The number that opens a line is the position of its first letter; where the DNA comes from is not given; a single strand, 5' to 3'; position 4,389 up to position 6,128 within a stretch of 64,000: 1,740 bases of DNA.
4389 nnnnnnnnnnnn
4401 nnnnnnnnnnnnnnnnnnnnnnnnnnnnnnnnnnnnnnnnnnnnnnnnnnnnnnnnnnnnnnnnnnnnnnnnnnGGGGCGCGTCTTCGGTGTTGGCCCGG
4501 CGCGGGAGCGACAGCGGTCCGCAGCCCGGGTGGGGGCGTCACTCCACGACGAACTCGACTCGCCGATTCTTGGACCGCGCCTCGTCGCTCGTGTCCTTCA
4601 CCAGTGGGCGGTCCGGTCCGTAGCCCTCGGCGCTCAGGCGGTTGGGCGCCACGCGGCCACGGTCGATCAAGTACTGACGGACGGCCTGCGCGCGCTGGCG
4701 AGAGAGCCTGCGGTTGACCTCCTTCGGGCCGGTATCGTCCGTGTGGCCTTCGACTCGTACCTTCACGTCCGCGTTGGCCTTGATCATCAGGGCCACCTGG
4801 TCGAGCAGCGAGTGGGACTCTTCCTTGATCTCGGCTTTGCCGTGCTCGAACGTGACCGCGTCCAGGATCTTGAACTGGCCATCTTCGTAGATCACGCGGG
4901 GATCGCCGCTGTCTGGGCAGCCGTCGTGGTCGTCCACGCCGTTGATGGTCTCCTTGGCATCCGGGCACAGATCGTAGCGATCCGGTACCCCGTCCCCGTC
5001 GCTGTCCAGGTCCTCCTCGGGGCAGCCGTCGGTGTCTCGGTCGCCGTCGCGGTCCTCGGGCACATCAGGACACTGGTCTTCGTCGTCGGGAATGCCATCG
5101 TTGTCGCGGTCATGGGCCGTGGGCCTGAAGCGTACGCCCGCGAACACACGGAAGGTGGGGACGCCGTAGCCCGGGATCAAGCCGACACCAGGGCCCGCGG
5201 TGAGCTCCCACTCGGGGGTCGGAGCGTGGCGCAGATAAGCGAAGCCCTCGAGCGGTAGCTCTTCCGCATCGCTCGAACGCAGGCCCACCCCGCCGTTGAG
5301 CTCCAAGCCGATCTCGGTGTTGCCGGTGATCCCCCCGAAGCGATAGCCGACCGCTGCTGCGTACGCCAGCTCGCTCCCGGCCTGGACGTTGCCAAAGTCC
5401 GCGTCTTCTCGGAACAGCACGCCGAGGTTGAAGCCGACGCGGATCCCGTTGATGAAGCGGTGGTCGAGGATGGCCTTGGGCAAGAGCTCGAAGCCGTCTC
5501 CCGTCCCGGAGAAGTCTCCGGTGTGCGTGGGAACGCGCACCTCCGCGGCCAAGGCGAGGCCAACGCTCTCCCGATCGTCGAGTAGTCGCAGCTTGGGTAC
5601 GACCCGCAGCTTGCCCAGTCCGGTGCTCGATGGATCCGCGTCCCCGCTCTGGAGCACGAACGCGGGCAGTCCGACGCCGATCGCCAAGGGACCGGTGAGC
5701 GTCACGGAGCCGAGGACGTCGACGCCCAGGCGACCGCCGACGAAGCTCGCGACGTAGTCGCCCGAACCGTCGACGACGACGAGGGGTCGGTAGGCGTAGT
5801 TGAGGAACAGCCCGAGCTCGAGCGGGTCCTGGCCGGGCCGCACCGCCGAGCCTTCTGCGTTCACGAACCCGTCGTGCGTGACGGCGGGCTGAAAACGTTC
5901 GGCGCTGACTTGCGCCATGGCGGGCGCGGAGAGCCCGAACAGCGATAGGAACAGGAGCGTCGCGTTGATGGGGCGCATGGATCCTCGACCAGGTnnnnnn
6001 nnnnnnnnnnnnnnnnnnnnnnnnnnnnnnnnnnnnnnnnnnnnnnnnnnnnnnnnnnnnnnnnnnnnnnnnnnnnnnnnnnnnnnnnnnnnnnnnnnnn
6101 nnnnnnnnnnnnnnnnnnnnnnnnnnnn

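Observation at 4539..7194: Two-gene operon with the architecture of the TraA/TraB outer-membrane-exchange receptor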

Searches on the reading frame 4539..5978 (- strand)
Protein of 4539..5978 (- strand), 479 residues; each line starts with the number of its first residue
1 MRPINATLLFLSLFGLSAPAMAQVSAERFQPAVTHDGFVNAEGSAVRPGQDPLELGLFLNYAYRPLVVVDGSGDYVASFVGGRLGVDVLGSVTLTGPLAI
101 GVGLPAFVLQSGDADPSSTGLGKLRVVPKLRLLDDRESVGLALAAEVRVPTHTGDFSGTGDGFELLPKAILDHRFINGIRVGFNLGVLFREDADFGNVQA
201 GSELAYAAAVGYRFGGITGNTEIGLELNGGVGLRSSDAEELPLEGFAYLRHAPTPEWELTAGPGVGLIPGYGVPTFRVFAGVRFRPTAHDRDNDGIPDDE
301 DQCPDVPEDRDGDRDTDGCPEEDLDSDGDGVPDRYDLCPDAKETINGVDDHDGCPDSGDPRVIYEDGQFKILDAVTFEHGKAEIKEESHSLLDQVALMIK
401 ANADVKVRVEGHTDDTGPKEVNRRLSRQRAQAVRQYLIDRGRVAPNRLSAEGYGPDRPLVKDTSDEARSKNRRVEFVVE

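Call 6: search_protein_families(library=pfam, proteins=[window:4539-5978:-], max_evalue=1)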
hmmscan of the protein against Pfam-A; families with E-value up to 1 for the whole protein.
window:4539-5978:- (479 aa): 5 families
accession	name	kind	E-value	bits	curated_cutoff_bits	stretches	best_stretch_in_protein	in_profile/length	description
PF00691.25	OmpA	-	1.2e-22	80.5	27.2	1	376-472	1-98/98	OmpA family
PF13557.12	Phenol_MetA_deg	-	1.4e-07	32.2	22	1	104-225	63-177/242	Putative MetA-pathway of phenol degradation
PF05359.17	DUF748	-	3.7e-05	22.4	50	2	372-416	878-922/1037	Domain of Unknown Function (DUF748)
PF02412.23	TSP_3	-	0.0015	18.7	25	2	308-340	1-30/36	Thrombospondin type 3 repeat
PF01954.22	AF2212-like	-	0.085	13.8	21.6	1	361-400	6-47/59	AF2212-like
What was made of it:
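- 5121..5912 (-): N-terminal beta-barrel of B (residues about 23-286). PF13557 E 1.4e-7 (call 6).
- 4905..5120 (-): Asp-rich TSP3-like calcium-binding linker of B (residues 287-358). PF02412 E 1.5e-3, two stretches, below cutoff (call 6).
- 4542..4904 (-): OmpA-like peptidoglycan-binding domain of B (residues 359-479). PF00691 at 80.5 bits, E 1.2e-22 (call 6).
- On OmpA-like peptidoglycan-binding domain (PF00691): 80.5 bits against 27.2 (call 6).
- Checked: The OmpA domain PF00691 scores 80.5 bits (call 6).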

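Call 7: search_protein_families(library=ncbifam, proteins=[window:4539-5978:-], max_evalue=1)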
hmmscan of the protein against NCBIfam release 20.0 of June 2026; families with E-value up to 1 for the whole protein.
window:4539-5978:- (479 aa): 43 families (the best 25 are shown)
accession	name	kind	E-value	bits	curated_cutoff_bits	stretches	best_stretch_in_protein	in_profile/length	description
NF033763.1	exchanger_TraB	exception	1.8e-50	171.4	700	2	286-478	319-497/522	outer membrane exchange protein TraB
NF053611.1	YiaD_Gzip_OmpA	equivalog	6.5e-32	110.9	175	1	371-478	100-206/206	YiaD family glycine zipper/OmpA-like lipoprotein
NF053612.1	anchor_PA1041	equivalog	7.4e-28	98.1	250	1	323-478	75-235/236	PA1041 family peptidoglycan-binding anchor lipoprotein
TIGR02802.1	Pal_lipo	equivalog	1.2e-21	76.7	125.35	1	375-477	2-103/104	peptidoglycan-associated lipoprotein Pal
NF053613.1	OMP_toxin_LptF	equivalog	1.3e-21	77.5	400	1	372-477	140-244/256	lipotoxin F family OmpA-related lipoprotein LptF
NF053585.1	OMP_LP_YfiB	equivalog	2.6e-21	76.2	128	1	367-478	50-160/163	outer membrane lipoprotein YfiB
NF007804.1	PRK10510.1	equivalog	8.1e-20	71.1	307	1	373-477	112-215/219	OmpA family lipoprotein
NF045788.1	Omp38Acinit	equivalog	1.4e-19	70.4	500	1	355-475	225-343/354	outer membrane protein Omp38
NF045787.1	OmpABordt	equivalog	2.1e-19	70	200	1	376-476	88-187/194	outer membrane protein OmpA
TIGR03350.1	type_VI_ompA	equivalog_domain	2.3e-19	69.7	139.8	1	373-478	30-137/137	type VI secretion system protein TssL, long form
NF053607.1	CHU_0125_OmpA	equivalog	3.3e-19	68.8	620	1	371-478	529-636/639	CHU_0125 family OmpA-like outer membrane integrity protein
NF005382.1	PRK06925.1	equivalog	4.1e-19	69.7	264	1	373-478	115-223/225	flagellar motor protein MotS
NF006541.1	PRK09038.1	equivalog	6.3e-19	68.6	283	1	370-478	138-248/253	flagellar motor protein MotD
NF052230.1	T9SS_PorE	exception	4.4e-18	64.9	600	1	371-459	513-600/648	PorE family type IX secretion system protein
TIGR03789.1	pdsO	hypoth_equivalog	1.2e-17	64.4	152.2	1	372-475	138-240/243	sortase-associated OmpA-like protein PdsO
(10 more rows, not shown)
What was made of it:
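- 4539..5978 (-): Gene B: 479-aa TraB-family outer-membrane protein. NF033763 scores 171 bits, cutoff 700 (call 7).
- On TraB (NCBIfam NF033763 exchanger_TraB): 171.4 bits (call 7).
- Best NCBIfam family for B is TraB (call 7).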

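Call 13: find_homologous_proteins(query=window:4539-5978:-)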
Query window:4539-5978:- (479 aa): 4982 proteins with E <= 0.001 among 8000 candidates; the best 120 are listed.
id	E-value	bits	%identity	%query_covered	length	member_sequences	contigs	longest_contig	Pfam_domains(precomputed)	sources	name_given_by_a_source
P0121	0.0e+0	1076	100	100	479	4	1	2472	PF00691.26,PF13557.13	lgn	-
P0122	1.1e-230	784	75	100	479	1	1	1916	PF00691.26,PF13557.13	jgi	jgi:outer membrane protein OmpA-like peptidoglycan-associated protein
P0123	2.1e-228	777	74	95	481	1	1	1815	PF00691.26,PF13557.13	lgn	-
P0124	8.2e-227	772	71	99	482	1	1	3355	PF00691.26,PF13557.13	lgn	-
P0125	8.8e-226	768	72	100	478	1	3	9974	PF00691.26,PF05359.17,PF13557.13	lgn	-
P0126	4.5e-225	766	72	98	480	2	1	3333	PF00691.26,PF13557.13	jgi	jgi:OOP family OmpA-OmpF porin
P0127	1.7e-223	761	70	100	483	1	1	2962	PF00691.26,PF13557.13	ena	-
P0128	5.7e-221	752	71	96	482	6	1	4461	PF00691.26,PF13557.13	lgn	-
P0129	2.4e-220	750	70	100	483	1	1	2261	PF00691.26,PF13557.13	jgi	jgi:OmpA-OmpF porin, OOP family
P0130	6.2e-220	749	70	100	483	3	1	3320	PF00691.26,PF13557.13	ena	-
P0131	3.8e-217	740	71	95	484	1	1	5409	PF00691.26,PF13557.13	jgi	jgi:outer membrane protein OmpA-like peptidoglycan-associated protein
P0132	2.2e-216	737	72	95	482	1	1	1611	PF00691.26,PF13557.13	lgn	-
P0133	1.4e-215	735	68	100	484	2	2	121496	PF00691.26,PF05359.17,PF13557.13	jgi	jgi:outer membrane protein OmpA-like peptidoglycan-associated protein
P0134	1.9e-213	728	67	100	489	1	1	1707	PF00691.26,PF05359.17,PF13557.13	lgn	-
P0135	3.4e-212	724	70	96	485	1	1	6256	PF00691.26,PF13557.13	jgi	jgi:OOP family OmpA-OmpF porin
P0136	1.0e-211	722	68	96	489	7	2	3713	PF00691.26,PF05359.17,PF13557.13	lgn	-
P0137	2.8e-211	720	66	98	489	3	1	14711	PF00691.26,PF13557.13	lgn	-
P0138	8.6e-211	719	70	97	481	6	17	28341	PF00691.26,PF13557.13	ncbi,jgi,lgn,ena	-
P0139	3.8e-210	717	66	99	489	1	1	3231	PF00691.26,PF13557.13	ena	-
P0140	6.9e-210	716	67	98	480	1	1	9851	PF00691.26,PF13557.13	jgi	jgi:outer membrane protein OmpA-like peptidoglycan-associated protein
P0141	1.1e-209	715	67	98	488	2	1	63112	PF00691.26,PF13557.13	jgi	jgi:outer membrane protein OmpA-like peptidoglycan-associated protein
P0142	2.0e-209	714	67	96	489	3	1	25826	PF00691.26,PF13557.13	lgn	-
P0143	2.4e-209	714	67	98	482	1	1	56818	PF00691.26,PF13557.13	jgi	jgi:OmpA-OmpF porin, OOP family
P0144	2.6e-209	714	68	97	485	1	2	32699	PF00691.26,PF13557.13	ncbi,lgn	-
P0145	9.9e-209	712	67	100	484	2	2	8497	PF00691.26,PF13557.13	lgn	-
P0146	1.1e-208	712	67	99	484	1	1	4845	PF00691.26,PF13557.13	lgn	-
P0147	1.4e-208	712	68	96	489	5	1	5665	PF00691.26,PF05359.17,PF13557.13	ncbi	ncbi:MAG: OmpA family protein [Myxococcales bacterium]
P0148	2.4e-208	711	66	96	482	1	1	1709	PF00691.26,PF05359.17,PF13557.13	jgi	jgi:OmpA-OmpF porin, OOP family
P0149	4.2e-208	710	67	97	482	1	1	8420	PF00691.26,PF05359.17,PF13557.13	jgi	jgi:OmpA-OmpF porin, OOP family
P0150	2.0e-207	708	68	96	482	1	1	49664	PF00691.26,PF02412.24,PF13557.13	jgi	jgi:OOP family OmpA-OmpF porin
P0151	3.3e-207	707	68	98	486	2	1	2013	PF00691.26,PF13557.13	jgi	jgi:OmpA-OmpF porin, OOP family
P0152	6.3e-207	706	65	100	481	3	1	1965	PF00691.26,PF02412.24,PF13557.13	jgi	-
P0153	1.7e-206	705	66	99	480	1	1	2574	PF00691.26,PF13557.13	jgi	jgi:OOP family OmpA-OmpF porin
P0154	2.2e-206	704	65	100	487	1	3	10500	PF00691.26,PF13557.13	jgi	jgi:OmpA-OmpF porin, OOP family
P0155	6.5e-206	703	65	99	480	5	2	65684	PF00691.26,PF13557.13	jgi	jgi:OmpA-OmpF porin, OOP family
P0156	1.8e-205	701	67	96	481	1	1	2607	PF00691.26,PF02412.24,PF13557.13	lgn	-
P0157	6.0e-205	700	66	98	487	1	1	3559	PF00691.26,PF02412.24,PF13557.13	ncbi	-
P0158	8.3e-205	699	65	99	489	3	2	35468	PF00691.26,PF13557.13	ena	-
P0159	4.6e-204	697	64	99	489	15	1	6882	PF00691.26,PF13557.13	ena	-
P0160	5.0e-204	697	64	99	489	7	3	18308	PF00691.26,PF13557.13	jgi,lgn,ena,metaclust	metaclust:\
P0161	7.8e-204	696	65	100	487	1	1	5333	PF00691.26,PF13557.13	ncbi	-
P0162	1.2e-203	695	65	98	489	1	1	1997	PF00691.26,PF13557.13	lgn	-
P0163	2.5e-203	694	68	97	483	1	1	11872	PF00691.26,PF02412.24,PF13557.13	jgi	jgi:outer membrane protein OmpA-like peptidoglycan-associated protein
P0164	3.6e-203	694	67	98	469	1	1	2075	PF00691.26,PF13557.13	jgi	jgi:outer membrane protein OmpA-like peptidoglycan-associated protein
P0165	3.7e-203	694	64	98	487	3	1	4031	PF00691.26,PF13557.13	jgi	jgi:outer membrane protein OmpA-like peptidoglycan-associated protein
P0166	8.6e-203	693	66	98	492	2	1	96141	PF00691.26,PF13557.13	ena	-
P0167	9.4e-203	692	65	97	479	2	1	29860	PF00691.26,PF13557.13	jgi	jgi:outer membrane protein OmpA-like peptidoglycan-associated protein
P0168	2.0e-202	691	64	99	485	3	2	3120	PF00691.26,PF13557.13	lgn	-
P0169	7.1e-202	689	65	99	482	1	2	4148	PF00691.26,PF05359.17,PF13557.13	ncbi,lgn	-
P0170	2.6e-201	688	66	97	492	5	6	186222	PF00691.26,PF05359.17,PF13557.13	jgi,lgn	-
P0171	3.2e-201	687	65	100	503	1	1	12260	PF00691.26,PF05359.17,PF13557.13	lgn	-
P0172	4.6e-201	687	65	100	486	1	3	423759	PF00691.26,PF13557.13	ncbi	-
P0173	9.1e-201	686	66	99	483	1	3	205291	PF00691.26,PF05359.17,PF13557.13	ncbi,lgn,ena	-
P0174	1.6e-200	685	63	100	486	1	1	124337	PF00691.26,PF05359.17,PF13557.13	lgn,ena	-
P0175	3.4e-200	684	63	99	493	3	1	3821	PF00691.26,PF05359.17,PF13557.13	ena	-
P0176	3.7e-200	684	64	99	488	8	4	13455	PF00691.26,PF05359.17,PF13557.13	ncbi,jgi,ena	-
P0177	7.1e-200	683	64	99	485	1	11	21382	PF00691.26,PF13557.13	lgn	-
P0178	1.2e-199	682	64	98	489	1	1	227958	PF00691.26,PF05359.17,PF13557.13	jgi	jgi:OmpA-OmpF porin, OOP family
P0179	1.7e-199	682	65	96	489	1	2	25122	PF00691.26,PF05359.17,PF13557.13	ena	-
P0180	1.1e-198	679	66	95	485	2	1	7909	PF00691.26,PF13557.13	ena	-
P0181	3.5e-198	677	65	97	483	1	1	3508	PF00691.26,PF13505.13,PF13557.13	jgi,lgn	jgi:outer membrane protein OmpA-like peptidoglycan-associated protein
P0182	6.8e-198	676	65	96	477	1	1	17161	PF00691.26,PF13557.13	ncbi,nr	ncbi:MAG: OmpA family protein [Polyangiaceae bacterium]|nr:OmpA family protein [Polyangiaceae bacter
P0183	2.0e-197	675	65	100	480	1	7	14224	PF00691.26,PF13557.13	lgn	-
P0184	3.2e-197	674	63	99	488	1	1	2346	PF00691.26,PF05359.17,PF13557.13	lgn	-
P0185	4.1e-197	674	63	100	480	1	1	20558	PF00691.26,PF05359.17,PF13557.13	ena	-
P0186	4.7e-197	674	63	99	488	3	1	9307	PF00691.26,PF05359.17,PF13557.13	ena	-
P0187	1.1e-196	672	64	100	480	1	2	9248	PF00691.26,PF13557.13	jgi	jgi:OmpA-OmpF porin, OOP family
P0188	1.5e-196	672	65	97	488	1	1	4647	PF00691.26,PF05359.17,PF13557.13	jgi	jgi:outer membrane protein OmpA-like peptidoglycan-associated protein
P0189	1.6e-196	672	64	96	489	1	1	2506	PF00691.26,PF13557.13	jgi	jgi:OmpA-OmpF porin, OOP family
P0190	1.6e-196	672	66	94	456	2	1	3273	PF00691.26,PF13557.13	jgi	jgi:outer membrane protein OmpA-like peptidoglycan-associated protein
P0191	2.2e-196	671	65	99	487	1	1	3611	PF00691.26,PF13557.13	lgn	-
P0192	2.2e-196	671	66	99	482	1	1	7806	PF00691.26,PF13557.13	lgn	-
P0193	5.6e-196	670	64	97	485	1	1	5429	PF00691.26,PF13557.13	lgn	-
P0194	1.0e-195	669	64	98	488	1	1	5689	PF00691.26,PF05359.17,PF13557.13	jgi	jgi:outer membrane protein OmpA-like peptidoglycan-associated protein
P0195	2.4e-195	668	65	95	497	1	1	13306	PF00691.26,PF13557.13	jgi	jgi:OOP family OmpA-OmpF porin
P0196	1.0e-194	666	63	97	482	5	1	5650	PF00691.26,PF13557.13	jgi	-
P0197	3.4e-194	664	64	97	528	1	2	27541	PF00691.26,PF05359.17,PF13557.13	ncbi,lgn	-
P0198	3.9e-194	664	63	100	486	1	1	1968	PF00691.26,PF13557.13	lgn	-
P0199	2.2e-193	662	62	100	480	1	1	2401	PF00691.26,PF13557.13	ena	-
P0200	2.2e-193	661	63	99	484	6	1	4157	PF00691.26,PF13557.13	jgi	jgi:outer membrane protein OmpA-like peptidoglycan-associated protein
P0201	2.9e-193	661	62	99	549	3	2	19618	PF00691.26,PF13557.13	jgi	jgi:OOP family OmpA-OmpF porin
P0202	4.9e-193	660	62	100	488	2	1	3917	PF00691.26,PF05359.17,PF13557.13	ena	-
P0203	9.6e-193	659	63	99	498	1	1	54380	PF00691.26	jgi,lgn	jgi:OmpA-OmpF porin, OOP family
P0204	1.1e-192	659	63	97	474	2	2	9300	PF00691.26,PF13557.13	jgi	jgi:OOP family OmpA-OmpF porin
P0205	4.3e-192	657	63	100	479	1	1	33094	PF00691.26,PF13557.13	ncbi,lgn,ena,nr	ncbi:MAG TPA: OmpA family protein [Polyangiaceae bacterium]|nr:OmpA family protein [Polyangiaceae ba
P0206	5.3e-192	657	63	100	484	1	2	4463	PF00691.26,PF13557.13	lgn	-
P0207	5.6e-192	657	62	97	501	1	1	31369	PF00691.26,PF05359.17,PF13557.13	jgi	jgi:OmpA-OmpF porin, OOP family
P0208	1.1e-191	656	65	96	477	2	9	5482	PF00691.26,PF13557.13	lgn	-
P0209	4.3e-191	654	59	99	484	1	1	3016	PF00691.26,PF13557.13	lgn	-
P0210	6.1e-191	653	62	100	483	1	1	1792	PF00691.26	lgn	-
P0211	8.1e-191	653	63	97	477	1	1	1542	PF00691.26,PF13557.13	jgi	jgi:outer membrane protein OmpA-like peptidoglycan-associated protein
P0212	9.4e-191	653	64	98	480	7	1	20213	PF00691.26,PF13557.13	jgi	-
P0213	2.2e-190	652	62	100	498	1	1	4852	PF00691.26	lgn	-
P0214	2.2e-190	652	63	96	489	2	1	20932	PF00691.26,PF13557.13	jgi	-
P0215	3.9e-190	651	63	95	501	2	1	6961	PF00691.26,PF13557.13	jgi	jgi:outer membrane protein OmpA-like peptidoglycan-associated protein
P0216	5.4e-190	650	62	98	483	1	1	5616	PF00691.26,PF13557.13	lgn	-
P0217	5.6e-190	650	63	95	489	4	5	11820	PF00691.26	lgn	-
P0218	6.5e-190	650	62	99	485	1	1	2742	PF00691.26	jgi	jgi:outer membrane protein OmpA-like peptidoglycan-associated protein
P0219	7.0e-190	650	60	100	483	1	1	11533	PF00691.26,PF13557.13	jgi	jgi:outer membrane protein OmpA-like peptidoglycan-associated protein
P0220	7.8e-190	650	64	97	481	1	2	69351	PF00691.26,PF13557.13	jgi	jgi:OmpA-OmpF porin, OOP family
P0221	8.0e-190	650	65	99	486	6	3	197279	PF00691.26,PF13557.13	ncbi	-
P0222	1.1e-189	649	64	96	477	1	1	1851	PF00691.26,PF13557.13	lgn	-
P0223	1.6e-189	649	62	95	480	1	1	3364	PF00691.26,PF13557.13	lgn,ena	-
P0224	2.2e-189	648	61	100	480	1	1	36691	PF00691.26,PF13557.13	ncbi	-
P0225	2.3e-189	648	61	98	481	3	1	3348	PF00691.26,PF13557.13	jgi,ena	-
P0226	3.6e-189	648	64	96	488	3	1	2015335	PF00691.26,PF13557.13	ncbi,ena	-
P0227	3.9e-189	647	61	100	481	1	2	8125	PF00691.26,PF13557.13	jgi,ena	-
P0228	5.2e-189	647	62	100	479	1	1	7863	PF00691.26,PF13557.13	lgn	-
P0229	8.1e-189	646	64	99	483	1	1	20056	PF00691.26,PF13557.13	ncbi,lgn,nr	ncbi:MAG: OmpA family protein [Polyangiaceae bacterium]|nr:OmpA family protein [Polyangiaceae bacter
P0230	9.8e-189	646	62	98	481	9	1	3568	PF00691.26,PF13557.13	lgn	-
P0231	5.2e-188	644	63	96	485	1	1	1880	PF00691.26,PF13557.13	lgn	-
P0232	5.7e-188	644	63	96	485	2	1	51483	PF00691.26,PF13557.13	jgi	jgi:outer membrane protein OmpA-like peptidoglycan-associated protein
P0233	6.2e-188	644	61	100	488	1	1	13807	PF00691.26,PF13557.13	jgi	jgi:OOP family OmpA-OmpF porin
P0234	1.0e-187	643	60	99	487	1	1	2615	PF00691.26,PF02412.24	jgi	jgi:outer membrane protein OmpA-like peptidoglycan-associated protein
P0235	1.3e-187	642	62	97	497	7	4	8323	PF00691.26,PF13557.13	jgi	jgi:OOP family OmpA-OmpF porin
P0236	1.4e-187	642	62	95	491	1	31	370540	PF00691.26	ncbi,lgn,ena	-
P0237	3.0e-187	641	62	100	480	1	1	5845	PF00691.26,PF13557.13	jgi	jgi:outer membrane protein OmpA-like peptidoglycan-associated protein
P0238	3.3e-187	641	62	97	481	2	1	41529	PF00691.26,PF13557.13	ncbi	-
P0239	3.9e-187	641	63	97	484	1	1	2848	PF00691.26,PF05359.17,PF13557.13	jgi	jgi:outer membrane protein OmpA-like peptidoglycan-associated protein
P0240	5.0e-187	641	63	96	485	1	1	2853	PF00691.26,PF13557.13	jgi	jgi:outer membrane protein OmpA-like peptidoglycan-associated protein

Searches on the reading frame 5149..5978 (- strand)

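Call 29: search_protein_families(library=ncbifam, proteins=[window:5149-5978:-], max_evalue=0.01)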
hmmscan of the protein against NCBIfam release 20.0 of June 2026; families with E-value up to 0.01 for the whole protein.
window:5149-5978:- (276 aa): 1 family
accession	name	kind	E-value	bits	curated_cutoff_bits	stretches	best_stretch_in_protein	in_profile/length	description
NF033763.1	exchanger_TraB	exception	3e-17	61.8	700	1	52-267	47-277/522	outer membrane exchange protein TraB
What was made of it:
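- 5121..5912 (-): Scanned alone, residues 1-276 hit only the TraB model in NCBIfam (E 3e-17, profile positions 47-277) (call 29).
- On TraB-like superfamily (homology): The barrel alone hits only TraB (call 29).
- The barrel is specifically TraB-like (call 29).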
